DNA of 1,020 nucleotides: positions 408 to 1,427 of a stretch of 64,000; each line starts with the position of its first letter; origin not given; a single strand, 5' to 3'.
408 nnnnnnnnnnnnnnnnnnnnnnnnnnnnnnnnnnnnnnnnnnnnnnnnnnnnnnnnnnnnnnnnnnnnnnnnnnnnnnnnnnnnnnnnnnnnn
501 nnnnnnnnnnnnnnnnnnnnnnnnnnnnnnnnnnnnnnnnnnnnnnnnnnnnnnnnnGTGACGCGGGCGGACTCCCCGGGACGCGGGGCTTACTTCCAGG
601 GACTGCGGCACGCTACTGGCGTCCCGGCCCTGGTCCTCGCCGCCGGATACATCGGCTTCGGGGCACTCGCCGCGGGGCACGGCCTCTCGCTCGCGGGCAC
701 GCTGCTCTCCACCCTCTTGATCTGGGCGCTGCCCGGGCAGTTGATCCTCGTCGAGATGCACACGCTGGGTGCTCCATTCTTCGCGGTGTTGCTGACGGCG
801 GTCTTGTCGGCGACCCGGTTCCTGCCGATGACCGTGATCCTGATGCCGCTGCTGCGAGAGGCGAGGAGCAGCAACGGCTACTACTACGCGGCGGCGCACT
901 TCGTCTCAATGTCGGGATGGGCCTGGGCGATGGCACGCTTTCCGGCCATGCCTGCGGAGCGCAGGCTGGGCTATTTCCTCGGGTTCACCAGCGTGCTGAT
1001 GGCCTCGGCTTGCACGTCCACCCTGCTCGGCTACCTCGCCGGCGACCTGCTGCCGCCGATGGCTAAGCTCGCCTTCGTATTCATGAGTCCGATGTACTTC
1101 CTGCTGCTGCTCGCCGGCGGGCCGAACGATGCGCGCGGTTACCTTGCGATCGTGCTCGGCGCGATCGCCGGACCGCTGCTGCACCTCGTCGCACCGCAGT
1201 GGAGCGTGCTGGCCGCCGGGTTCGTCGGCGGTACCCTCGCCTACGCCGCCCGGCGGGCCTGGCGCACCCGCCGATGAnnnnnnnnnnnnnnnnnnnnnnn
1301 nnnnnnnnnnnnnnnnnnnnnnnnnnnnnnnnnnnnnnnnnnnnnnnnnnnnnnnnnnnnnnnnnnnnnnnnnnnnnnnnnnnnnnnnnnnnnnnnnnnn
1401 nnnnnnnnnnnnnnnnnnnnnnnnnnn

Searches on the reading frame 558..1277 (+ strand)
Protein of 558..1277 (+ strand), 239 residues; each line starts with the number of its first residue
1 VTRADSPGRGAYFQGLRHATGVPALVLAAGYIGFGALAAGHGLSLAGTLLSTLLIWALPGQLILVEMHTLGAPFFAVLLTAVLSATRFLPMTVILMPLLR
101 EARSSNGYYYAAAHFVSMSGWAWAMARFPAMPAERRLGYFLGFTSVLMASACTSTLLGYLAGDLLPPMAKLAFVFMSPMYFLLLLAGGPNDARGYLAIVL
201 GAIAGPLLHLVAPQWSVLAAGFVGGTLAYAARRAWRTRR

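Call 30: search_protein_families(library=pfam, proteins=[window:558-1277:+])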
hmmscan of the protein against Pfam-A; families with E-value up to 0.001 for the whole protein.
window:558-1277:+ (239 aa): 1 family
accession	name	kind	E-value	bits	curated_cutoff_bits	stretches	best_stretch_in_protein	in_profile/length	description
PF03591.19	AzlC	-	3.3e-18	66.9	32.1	1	27-165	6-137/137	AzlC protein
